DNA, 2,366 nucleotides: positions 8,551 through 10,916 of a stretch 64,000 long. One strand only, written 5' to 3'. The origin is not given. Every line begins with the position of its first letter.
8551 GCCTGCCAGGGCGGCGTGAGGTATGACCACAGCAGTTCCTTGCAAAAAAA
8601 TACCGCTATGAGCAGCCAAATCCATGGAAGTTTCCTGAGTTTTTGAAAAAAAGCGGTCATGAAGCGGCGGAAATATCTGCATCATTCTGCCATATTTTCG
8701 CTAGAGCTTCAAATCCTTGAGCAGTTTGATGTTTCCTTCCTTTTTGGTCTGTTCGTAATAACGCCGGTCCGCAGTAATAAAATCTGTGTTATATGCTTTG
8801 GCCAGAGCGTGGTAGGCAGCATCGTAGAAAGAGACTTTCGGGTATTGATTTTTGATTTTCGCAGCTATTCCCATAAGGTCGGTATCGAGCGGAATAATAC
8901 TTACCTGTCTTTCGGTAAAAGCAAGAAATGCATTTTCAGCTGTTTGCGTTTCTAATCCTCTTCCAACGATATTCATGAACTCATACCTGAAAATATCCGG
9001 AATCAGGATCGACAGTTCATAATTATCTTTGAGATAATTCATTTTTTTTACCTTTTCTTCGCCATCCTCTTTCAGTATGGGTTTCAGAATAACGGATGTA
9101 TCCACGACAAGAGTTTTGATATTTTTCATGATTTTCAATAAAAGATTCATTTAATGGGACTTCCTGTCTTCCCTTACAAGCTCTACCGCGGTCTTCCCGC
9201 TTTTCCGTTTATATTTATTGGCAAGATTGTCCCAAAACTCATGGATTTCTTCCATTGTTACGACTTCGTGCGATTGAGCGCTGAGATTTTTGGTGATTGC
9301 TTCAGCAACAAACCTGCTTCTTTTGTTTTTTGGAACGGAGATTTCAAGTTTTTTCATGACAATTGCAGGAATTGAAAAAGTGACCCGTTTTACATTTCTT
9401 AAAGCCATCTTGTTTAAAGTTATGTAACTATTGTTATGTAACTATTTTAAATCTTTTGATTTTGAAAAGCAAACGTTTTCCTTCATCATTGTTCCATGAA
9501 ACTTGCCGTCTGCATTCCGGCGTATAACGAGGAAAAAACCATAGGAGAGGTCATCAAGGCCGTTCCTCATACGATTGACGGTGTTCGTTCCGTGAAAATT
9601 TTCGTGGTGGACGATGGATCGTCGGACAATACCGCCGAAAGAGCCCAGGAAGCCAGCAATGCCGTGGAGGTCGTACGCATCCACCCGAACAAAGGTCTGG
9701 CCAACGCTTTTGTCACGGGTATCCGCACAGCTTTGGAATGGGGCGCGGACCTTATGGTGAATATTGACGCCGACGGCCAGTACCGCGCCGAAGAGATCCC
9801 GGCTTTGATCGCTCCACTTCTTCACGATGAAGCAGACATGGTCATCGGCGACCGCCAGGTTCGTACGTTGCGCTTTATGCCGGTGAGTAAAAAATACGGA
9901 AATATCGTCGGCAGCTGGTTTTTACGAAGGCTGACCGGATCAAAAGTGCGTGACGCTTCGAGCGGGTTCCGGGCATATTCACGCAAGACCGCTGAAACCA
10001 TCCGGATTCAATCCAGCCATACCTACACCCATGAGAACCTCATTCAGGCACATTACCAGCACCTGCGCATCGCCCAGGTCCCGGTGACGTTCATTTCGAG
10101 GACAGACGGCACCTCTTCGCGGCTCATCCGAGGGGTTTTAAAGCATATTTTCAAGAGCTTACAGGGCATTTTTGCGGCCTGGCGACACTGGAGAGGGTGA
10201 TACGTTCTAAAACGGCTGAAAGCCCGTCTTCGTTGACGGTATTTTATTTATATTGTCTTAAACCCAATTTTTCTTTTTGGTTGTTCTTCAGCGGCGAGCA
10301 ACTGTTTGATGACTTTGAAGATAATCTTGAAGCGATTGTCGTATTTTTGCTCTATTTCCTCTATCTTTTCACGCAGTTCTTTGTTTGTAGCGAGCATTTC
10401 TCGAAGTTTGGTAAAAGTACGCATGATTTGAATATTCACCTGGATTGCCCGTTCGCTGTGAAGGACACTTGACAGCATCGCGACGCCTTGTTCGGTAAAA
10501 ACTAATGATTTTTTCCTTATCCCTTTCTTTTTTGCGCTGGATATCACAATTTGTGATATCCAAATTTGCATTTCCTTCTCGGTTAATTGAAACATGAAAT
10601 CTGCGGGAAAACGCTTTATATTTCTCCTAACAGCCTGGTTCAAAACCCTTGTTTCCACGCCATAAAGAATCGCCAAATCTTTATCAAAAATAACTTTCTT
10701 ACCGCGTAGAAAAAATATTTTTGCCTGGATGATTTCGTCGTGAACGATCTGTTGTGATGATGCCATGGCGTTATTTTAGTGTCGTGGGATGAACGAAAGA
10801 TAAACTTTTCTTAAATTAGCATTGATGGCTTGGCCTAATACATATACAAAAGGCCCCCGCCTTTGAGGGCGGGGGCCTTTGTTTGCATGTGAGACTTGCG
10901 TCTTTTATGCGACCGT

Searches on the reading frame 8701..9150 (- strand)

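Call 4: search_protein_families(library=pfam, proteins=[window:8701-9150:-], max_evalue=0.01)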
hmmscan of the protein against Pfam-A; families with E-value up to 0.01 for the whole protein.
window:8701-9150:- (149 aa): 2 families
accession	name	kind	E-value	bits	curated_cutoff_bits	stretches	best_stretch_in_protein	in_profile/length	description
PF01850.27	PIN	-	1.2e-13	52.2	23.6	1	15-133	2-116/120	PIN domain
PF16289.11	PIN_12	-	0.0001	23.2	32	1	15-116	2-108/172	PIN domain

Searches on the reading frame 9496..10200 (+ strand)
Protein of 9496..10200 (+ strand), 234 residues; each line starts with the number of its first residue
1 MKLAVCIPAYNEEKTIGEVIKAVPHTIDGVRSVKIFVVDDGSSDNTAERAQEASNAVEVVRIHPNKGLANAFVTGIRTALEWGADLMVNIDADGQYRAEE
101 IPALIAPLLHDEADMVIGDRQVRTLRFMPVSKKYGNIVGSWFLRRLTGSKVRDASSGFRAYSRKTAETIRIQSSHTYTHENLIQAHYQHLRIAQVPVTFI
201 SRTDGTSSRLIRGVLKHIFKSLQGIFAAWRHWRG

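Call 4: search_protein_families(library=pfam, proteins=[window:9496-10200:+], max_evalue=0.01)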
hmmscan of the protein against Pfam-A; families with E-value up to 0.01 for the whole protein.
window:9496-10200:+ (234 aa): 3 families
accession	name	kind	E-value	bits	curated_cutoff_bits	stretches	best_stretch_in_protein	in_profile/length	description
PF00535.33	Glycos_transf_2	-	5.6e-25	88.6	23.3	1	5-168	2-166/168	Glycosyl transferase family 2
PF13641.12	Glyco_tranf_2_3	-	8.9e-06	26.3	27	1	3-125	3-128/230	Glycosyltransferase like family 2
PF13704.12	Glyco_tranf_2_4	-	0.00098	20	27.5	1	32-93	19-81/98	Glycosyl transferase family 2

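Call 8: search_protein_families(library=ncbifam, proteins=[window:9496-10200:+], max_evalue=0.01)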
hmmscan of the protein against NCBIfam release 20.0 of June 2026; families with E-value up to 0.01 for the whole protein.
window:9496-10200:+ (234 aa): 21 families
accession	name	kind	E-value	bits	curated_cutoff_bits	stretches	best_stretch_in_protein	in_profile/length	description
TIGR04182.1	glyco_TIGR04182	equivalog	1.1e-26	93.9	325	1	4-210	3-201/293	S-layer glycoprotein N-glycosyltransferase AglJ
NF058614.1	PPMAGASynPpgS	equivalog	1.1e-24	87.1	370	1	5-201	4-198/226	polyprenyl-phospho-N-acetylgalactosaminyl synthase PpgS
NF041391.1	DPhHxTase_Halo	equivalog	2.1e-24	85.7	375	1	9-213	3-197/213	dolichyl-phosphate hexose transferase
NF007986.1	PRK10714.1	equivalog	9.6e-17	61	529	1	2-207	7-208/316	undecaprenyl-phosphate 4-deoxy-4-formamido-L-arabinose transferase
NF010496.0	PRK13915.1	equivalog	5.2e-13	48.8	262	1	2-113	32-147/307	glucosyl-3-phosphoglycerate synthase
TIGR03937.1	PgaC_IcaA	equivalog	7e-12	45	422.3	1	3-124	47-167/407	poly-beta-1,6-N-acetyl-D-glucosamine synthase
NF047588.1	GlcsyltransPgfSStrep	equivalog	2.7e-10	40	500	1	1-170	1-168/308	glycosyltransferase PgfS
TIGR03965.1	mycofact_glyco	equivalog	3.5e-08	32.8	280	1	3-108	76-179/467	mycofactocin biosynthesis glycosyltransferase MftF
NF041865.1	EpsU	equivalog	4.3e-08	32.6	700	1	2-103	40-142/394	exopolysaccharide biosynthesis GT2 family glycosyltransferase EpsU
TIGR04283.1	glyco_like_mftF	equivalog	9e-08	32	182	1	3-79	1-71/221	TIGR04283 family arsenosugar biosynthesis glycosyltransferase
TIGR03111.1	glyc2_xrt_Gpos1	hypoth_equivalog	9.2e-08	31.3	363.95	1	3-107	51-155/439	TIGR03111 family XrtG-associated glycosyltransferase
TIGR03469.1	HpnB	hypoth_equivalog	1.1e-07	31.3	379.25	1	3-116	46-168/386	hopene-associated glycosyltransferase HpnB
NF041875.1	EPS_EpsD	equivalog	3.4e-07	30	370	1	3-118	1-114/325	exopolysaccharide biosynthesis glycosyltransferase EpsD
TIGR01556.1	rhamnosyltran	subfamily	6.5e-07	28.8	200.55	1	32-122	21-113/281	rhamnosyltransferase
TIGR04242.1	nodulat_NodC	equivalog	8.9e-07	28.2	550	1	4-113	51-161/395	chitooligosaccharide synthase NodC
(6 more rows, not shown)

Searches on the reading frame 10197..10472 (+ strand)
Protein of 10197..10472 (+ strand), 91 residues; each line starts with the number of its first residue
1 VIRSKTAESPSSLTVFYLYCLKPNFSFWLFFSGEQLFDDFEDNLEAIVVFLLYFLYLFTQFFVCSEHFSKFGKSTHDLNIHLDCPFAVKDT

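Call 8: search_protein_families(library=ncbifam, proteins=[window:10197-10472:+], max_evalue=0.01)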
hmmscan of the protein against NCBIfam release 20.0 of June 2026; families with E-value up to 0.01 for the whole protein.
window:10197-10472:+ (91 aa): 0 families

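Call 74: search_protein_families(library=pfam, proteins=[window:10197-10472:+], max_evalue=0.01)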
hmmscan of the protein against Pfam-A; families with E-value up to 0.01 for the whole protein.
window:10197-10472:+ (91 aa): 0 families

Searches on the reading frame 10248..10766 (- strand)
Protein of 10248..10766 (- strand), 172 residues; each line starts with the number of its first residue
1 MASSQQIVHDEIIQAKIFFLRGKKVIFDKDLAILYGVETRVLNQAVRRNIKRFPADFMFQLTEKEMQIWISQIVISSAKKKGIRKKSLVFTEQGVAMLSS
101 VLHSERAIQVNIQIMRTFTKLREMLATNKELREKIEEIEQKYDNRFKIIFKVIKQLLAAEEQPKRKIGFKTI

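Call 4: search_protein_families(library=pfam, proteins=[window:10248-10766:-], max_evalue=0.01)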
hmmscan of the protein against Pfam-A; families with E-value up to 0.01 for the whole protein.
window:10248-10766:- (172 aa): 2 families
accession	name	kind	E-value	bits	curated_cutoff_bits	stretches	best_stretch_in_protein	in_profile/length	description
PF10543.14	ORF6N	-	1.1e-31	109.4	27.8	1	16-101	2-86/86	ORF6N domain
PF05227.19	CHASE3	-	0.0057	17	28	1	113-156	50-93/138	CHASE3 domain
